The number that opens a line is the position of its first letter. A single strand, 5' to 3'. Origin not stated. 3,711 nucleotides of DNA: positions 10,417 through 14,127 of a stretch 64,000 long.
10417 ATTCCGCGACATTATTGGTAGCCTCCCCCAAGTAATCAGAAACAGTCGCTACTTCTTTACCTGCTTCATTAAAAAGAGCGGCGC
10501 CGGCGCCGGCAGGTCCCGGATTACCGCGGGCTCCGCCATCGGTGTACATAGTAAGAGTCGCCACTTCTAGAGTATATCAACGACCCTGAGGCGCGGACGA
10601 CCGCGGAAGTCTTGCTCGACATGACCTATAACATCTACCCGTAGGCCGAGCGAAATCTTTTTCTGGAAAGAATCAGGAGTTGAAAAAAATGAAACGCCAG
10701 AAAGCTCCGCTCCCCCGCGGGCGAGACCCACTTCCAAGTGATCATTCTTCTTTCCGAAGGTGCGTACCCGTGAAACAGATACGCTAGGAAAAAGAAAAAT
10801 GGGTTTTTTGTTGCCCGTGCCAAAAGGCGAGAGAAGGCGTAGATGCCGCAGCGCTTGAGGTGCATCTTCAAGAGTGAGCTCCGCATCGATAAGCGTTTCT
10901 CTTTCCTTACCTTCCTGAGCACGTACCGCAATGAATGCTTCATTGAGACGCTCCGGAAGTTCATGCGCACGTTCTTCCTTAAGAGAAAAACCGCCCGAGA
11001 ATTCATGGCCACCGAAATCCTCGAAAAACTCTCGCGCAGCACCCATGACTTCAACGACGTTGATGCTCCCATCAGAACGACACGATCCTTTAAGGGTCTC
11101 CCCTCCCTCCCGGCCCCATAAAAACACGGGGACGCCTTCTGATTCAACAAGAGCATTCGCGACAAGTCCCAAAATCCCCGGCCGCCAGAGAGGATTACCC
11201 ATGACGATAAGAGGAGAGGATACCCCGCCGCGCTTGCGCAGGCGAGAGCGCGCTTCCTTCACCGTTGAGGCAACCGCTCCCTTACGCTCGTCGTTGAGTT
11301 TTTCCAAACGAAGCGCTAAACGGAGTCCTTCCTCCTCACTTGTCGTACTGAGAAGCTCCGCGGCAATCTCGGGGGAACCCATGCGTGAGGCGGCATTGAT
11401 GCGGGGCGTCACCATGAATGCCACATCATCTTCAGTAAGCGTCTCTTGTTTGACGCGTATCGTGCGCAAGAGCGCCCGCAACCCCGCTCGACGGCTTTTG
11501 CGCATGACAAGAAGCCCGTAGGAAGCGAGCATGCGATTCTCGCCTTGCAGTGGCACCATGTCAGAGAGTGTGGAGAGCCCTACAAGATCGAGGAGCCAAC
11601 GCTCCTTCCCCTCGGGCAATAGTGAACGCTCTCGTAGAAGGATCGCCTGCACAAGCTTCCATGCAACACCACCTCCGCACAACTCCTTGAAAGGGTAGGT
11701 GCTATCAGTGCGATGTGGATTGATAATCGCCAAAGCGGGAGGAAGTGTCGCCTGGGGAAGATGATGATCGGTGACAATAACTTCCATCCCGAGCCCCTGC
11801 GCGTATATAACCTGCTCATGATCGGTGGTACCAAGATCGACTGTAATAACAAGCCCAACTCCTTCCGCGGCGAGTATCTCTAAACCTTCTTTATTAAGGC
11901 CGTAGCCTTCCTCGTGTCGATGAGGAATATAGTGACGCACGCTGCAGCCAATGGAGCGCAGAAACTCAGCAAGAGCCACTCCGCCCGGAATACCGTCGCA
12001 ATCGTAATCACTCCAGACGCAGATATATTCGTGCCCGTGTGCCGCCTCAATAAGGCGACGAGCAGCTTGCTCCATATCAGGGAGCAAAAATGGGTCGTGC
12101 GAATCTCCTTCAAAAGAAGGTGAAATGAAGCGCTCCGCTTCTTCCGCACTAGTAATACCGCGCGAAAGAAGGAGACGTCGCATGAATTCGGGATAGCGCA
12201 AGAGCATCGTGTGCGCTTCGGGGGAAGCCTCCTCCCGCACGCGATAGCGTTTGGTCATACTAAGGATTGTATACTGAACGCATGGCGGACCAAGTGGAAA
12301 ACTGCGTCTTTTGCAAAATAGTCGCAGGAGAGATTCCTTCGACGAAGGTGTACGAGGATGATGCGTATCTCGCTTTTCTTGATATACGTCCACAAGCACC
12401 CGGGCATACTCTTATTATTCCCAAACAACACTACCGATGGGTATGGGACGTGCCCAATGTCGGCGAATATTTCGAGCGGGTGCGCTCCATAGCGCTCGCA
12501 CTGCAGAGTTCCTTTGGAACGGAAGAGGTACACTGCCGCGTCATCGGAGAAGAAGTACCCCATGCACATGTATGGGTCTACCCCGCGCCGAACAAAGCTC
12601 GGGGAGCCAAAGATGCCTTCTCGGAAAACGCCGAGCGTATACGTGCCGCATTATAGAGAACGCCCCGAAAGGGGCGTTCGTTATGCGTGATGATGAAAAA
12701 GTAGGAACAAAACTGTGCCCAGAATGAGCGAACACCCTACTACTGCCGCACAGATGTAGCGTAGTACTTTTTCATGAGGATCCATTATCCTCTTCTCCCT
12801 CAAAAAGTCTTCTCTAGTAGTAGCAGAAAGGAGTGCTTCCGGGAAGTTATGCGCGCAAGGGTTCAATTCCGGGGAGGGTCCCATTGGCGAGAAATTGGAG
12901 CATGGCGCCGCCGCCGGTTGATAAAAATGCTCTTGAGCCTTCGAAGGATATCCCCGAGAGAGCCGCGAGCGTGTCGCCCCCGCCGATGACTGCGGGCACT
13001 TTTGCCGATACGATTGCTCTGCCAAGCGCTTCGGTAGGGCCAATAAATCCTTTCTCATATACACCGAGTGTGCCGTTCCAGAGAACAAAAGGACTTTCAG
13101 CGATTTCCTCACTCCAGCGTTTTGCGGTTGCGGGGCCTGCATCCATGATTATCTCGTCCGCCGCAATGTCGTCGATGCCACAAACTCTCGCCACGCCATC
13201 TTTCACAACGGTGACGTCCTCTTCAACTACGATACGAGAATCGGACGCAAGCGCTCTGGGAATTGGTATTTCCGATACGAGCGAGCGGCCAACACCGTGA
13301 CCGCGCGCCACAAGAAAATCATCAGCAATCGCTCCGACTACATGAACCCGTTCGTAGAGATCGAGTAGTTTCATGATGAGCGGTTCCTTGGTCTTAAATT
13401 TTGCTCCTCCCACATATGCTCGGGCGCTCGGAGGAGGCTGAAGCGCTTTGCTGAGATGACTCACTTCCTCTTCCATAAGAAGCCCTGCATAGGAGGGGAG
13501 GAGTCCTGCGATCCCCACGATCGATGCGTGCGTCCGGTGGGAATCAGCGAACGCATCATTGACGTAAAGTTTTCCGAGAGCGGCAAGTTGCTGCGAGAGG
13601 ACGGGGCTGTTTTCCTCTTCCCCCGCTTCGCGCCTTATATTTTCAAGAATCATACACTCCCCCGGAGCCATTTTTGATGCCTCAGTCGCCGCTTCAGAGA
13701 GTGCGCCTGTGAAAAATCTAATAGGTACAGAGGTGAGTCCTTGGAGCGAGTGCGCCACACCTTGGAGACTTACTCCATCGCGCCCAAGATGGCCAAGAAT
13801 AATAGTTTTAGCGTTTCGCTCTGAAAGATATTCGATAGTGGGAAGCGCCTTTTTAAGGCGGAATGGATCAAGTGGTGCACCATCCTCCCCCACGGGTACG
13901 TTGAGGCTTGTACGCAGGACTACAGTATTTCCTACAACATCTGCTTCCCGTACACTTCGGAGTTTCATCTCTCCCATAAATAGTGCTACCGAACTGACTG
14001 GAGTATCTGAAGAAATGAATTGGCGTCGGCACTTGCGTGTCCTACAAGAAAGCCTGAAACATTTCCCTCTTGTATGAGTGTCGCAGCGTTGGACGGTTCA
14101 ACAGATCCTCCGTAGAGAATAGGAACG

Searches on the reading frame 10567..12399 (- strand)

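Call 55: search_protein_families(library=pfam, proteins=[window:10567-12399:-], max_evalue=0.00001)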
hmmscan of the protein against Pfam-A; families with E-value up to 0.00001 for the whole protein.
window:10567-12399:- (610 aa): 3 families
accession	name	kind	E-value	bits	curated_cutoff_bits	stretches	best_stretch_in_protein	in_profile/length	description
PF01368.27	DHH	-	2.4e-20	73.5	28.1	1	126-256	2-104/125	DHH family, N-terminal domain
PF17768.7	RecJ_OB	-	3.4e-16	59.7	27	1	504-605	1-102/107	RecJ OB domain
PF02272.25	DHHA1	-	2.8e-11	44.2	25.9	1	402-489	10-100/102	DHHA1 domain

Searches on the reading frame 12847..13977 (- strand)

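Call 55: search_protein_families(library=pfam, proteins=[window:12847-13977:-], max_evalue=0.00001)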
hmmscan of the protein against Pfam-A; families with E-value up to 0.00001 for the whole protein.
window:12847-13977:- (376 aa): 1 family
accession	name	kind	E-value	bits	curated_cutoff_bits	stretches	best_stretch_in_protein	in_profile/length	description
PF00162.24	PGK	-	7.2e-87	292.3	27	1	10-364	2-377/379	Phosphoglycerate kinase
